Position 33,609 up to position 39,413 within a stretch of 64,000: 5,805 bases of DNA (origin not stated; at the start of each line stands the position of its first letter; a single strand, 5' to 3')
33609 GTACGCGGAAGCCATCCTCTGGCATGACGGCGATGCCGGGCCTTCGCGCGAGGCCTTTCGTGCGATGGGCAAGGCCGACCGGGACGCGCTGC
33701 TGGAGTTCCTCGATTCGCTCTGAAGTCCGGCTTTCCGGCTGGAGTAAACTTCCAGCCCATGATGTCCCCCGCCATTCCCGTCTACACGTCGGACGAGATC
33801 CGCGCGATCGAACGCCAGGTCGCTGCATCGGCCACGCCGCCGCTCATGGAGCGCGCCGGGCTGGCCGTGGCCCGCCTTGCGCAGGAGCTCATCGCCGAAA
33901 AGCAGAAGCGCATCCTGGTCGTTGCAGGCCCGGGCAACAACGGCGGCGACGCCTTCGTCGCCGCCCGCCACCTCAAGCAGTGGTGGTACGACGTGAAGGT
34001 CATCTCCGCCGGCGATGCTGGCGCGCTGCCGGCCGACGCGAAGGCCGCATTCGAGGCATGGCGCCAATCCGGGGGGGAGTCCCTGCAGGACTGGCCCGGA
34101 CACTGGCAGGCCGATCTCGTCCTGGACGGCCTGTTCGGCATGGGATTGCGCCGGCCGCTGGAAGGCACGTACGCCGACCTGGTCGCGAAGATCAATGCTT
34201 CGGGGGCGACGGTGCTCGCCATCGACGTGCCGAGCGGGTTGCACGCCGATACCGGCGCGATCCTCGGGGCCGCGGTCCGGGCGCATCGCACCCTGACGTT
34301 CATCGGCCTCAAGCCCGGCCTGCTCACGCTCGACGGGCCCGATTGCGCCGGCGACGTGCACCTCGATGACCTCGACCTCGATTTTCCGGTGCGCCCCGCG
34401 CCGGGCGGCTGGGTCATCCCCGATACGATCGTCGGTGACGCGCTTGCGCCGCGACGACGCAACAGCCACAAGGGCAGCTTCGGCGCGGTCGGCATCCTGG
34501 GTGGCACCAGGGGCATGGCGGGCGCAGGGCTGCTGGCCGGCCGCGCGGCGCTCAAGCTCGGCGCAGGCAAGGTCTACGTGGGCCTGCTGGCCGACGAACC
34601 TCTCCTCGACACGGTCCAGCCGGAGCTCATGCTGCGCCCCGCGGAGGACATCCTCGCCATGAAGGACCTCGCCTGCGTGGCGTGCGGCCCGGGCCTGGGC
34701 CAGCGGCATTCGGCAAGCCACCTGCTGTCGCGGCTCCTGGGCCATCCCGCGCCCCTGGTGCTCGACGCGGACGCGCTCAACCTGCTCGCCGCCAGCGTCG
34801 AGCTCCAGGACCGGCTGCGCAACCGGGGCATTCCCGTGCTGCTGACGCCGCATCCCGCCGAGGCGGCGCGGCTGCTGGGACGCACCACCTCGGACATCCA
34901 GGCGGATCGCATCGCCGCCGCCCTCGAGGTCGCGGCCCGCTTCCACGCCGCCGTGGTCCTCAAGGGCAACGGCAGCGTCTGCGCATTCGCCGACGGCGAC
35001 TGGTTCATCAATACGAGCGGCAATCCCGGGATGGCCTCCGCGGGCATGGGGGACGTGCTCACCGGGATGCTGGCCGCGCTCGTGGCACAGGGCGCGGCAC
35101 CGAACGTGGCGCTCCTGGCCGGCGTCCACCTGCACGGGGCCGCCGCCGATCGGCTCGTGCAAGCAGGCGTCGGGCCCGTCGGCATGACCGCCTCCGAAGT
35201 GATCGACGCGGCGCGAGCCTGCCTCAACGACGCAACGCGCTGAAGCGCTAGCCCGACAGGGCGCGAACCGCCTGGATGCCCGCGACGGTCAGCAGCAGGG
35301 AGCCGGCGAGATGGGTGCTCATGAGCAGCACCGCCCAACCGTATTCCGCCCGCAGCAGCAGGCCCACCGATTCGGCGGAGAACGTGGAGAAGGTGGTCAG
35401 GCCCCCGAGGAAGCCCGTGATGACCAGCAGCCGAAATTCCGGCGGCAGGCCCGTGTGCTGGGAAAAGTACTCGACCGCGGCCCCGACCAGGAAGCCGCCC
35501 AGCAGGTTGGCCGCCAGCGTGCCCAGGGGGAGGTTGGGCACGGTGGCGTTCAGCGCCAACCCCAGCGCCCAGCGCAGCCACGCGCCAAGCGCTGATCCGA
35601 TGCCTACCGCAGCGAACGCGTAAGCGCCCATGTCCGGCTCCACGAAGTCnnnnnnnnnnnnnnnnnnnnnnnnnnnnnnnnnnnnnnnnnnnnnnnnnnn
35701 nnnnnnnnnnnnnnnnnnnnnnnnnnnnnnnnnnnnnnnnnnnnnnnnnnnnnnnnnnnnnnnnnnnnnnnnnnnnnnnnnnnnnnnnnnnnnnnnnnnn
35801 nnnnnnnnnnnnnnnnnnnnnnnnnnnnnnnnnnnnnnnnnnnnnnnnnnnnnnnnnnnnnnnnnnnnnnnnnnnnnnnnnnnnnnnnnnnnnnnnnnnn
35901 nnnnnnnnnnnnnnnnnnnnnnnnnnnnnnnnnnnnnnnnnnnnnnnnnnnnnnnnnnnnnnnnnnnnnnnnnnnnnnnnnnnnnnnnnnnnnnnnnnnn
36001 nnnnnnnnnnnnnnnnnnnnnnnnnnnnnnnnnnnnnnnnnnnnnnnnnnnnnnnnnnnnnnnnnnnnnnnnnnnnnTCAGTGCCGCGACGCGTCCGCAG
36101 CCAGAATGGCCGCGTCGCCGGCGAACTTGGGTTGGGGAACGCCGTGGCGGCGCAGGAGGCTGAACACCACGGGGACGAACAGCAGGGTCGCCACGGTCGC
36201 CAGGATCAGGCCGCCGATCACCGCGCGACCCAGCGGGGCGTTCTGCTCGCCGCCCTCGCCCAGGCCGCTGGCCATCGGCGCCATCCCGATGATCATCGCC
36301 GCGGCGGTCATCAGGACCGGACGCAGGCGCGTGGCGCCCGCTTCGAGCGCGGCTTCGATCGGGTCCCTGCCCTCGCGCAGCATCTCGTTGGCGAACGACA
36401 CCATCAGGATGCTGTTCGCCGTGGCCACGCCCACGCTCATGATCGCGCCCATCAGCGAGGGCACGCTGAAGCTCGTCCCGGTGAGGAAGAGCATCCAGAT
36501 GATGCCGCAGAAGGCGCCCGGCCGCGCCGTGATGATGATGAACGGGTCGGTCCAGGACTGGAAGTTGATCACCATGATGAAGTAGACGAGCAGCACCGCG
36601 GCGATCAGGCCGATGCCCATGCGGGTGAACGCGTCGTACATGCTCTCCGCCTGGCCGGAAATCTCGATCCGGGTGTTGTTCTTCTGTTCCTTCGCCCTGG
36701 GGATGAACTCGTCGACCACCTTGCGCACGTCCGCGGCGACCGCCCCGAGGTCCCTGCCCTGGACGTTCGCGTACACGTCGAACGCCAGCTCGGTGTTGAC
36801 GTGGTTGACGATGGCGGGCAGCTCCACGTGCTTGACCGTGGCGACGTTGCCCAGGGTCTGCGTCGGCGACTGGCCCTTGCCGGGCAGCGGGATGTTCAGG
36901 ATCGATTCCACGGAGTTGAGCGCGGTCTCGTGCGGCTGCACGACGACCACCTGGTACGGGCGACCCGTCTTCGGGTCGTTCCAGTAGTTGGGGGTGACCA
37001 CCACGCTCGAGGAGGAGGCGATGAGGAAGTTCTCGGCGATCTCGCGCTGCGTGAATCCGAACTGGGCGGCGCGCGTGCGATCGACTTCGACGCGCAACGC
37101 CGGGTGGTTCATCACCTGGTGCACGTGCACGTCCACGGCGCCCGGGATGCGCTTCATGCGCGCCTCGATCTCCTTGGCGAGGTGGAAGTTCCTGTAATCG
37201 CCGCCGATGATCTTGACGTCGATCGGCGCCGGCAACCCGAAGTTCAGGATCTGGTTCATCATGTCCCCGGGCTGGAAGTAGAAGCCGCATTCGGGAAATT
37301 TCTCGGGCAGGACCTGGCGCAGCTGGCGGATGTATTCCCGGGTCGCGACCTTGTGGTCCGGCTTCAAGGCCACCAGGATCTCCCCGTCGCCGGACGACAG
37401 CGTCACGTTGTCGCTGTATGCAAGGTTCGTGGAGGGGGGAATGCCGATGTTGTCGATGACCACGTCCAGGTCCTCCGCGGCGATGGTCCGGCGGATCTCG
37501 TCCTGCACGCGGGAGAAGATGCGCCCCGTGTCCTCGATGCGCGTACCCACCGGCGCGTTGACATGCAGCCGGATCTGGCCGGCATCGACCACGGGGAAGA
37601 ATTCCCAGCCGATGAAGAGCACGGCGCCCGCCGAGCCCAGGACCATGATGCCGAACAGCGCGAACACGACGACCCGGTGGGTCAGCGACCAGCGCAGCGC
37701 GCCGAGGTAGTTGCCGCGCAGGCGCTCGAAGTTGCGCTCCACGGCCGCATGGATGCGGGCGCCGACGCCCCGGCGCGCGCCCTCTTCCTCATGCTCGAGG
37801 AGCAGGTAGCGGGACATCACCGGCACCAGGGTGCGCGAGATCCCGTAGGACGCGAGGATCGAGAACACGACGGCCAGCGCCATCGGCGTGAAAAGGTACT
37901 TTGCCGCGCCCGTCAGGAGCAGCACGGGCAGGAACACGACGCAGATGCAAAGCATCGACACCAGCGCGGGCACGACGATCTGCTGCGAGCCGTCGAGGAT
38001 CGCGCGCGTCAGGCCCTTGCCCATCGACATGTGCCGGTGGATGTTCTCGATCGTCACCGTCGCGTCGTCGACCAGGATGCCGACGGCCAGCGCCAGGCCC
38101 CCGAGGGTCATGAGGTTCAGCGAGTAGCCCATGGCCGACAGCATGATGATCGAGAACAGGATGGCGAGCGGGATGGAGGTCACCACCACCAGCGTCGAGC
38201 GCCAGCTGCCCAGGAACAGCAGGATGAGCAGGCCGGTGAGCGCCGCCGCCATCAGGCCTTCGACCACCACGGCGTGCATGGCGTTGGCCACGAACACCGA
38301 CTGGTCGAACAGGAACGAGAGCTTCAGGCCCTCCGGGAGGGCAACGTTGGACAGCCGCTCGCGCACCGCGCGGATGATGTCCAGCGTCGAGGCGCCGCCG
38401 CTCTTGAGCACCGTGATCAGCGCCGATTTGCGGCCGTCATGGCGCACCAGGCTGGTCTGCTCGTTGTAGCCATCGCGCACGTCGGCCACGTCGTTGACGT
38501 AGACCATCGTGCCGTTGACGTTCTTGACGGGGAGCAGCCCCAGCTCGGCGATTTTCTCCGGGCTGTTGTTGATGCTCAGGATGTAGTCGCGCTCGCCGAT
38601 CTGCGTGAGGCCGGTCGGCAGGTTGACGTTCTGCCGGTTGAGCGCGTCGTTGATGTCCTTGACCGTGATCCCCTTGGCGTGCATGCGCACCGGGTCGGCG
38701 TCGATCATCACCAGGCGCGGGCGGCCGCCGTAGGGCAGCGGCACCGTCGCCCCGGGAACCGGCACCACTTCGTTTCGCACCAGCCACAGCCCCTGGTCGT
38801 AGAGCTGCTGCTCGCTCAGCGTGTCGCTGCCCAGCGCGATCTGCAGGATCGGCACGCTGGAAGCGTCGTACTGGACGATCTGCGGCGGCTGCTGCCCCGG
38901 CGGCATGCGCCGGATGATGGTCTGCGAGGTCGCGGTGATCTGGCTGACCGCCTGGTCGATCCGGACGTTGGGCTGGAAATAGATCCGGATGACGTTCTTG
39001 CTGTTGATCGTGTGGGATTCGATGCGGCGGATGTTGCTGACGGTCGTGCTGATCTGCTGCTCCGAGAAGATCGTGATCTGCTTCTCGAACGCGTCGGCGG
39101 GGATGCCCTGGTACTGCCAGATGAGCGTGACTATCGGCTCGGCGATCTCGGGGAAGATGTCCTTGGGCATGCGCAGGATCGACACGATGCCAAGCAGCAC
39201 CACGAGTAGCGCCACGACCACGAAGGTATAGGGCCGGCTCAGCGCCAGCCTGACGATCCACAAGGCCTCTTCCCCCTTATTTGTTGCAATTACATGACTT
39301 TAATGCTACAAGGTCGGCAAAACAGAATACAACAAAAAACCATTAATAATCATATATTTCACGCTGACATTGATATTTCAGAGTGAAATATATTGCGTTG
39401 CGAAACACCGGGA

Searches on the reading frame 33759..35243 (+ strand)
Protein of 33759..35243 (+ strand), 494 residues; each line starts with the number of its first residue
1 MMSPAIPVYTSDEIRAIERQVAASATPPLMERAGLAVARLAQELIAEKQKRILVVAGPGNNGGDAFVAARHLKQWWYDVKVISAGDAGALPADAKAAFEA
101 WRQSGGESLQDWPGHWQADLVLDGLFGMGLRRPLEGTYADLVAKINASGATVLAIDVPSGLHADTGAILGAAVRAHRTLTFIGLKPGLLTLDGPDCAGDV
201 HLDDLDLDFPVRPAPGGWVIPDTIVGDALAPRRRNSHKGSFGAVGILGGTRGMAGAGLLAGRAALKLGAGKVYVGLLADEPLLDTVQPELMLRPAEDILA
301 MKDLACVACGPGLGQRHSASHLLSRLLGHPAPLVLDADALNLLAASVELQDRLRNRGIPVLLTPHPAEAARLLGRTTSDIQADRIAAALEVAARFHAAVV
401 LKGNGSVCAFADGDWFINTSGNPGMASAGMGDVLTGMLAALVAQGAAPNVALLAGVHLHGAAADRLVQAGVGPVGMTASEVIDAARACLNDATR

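Call 8: search_protein_families(library=pfam, proteins=[window:33759-35243:+], max_evalue=0.001)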
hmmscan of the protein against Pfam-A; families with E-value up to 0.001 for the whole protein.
window:33759-35243:+ (494 aa): 2 families
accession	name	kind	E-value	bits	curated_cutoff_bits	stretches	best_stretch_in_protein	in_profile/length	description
PF01256.23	Carb_kinase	-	4.8e-49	167.4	27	1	244-483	1-238/242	NAD(P)H-hydrate dehydratase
PF03853.21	YjeF_N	-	1.8e-45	155.4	24.9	1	29-187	4-169/169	YjeF-related protein N-terminus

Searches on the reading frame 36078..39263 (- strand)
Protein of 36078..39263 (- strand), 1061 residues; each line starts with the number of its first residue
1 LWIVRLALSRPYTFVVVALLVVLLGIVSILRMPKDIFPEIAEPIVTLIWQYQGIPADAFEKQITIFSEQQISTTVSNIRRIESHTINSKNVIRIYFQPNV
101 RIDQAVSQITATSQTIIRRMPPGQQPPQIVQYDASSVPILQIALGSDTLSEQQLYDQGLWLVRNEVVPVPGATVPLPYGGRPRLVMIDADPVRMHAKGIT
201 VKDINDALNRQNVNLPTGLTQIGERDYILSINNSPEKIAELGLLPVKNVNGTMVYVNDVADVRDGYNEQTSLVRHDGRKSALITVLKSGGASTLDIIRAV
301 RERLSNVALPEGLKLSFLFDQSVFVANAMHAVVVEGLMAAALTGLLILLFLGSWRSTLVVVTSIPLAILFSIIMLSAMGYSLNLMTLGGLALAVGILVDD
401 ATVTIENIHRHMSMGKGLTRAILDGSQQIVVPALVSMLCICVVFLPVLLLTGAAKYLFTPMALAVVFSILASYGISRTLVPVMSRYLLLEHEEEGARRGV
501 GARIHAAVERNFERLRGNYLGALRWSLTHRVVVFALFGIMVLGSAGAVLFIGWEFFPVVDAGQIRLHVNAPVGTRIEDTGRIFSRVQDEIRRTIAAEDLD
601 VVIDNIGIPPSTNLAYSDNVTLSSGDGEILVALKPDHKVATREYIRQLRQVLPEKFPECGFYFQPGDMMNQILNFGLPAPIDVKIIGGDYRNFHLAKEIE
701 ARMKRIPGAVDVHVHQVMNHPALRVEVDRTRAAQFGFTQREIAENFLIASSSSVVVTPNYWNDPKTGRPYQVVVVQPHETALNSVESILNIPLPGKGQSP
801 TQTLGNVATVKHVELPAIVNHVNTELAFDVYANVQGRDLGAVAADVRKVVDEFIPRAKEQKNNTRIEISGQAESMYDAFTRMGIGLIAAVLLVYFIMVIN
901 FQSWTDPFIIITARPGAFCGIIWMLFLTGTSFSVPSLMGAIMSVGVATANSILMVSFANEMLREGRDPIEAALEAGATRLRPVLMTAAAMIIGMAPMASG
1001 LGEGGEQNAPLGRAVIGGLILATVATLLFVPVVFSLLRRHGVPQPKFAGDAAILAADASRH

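Call 8: search_protein_families(library=pfam, proteins=[window:36078-39263:-], max_evalue=0.001)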
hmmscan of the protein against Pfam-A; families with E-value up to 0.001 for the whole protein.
window:36078-39263:- (1061 aa): 2 families
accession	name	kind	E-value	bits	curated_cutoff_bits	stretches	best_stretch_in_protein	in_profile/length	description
PF00873.25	ACR_tran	-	1.6e-199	665.5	28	1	3-1037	1-1020/1021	AcrB/AcrD/AcrF family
PF03176.21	MMPL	-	9e-09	35.1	20.5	1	842-1046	106-311/333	MMPL family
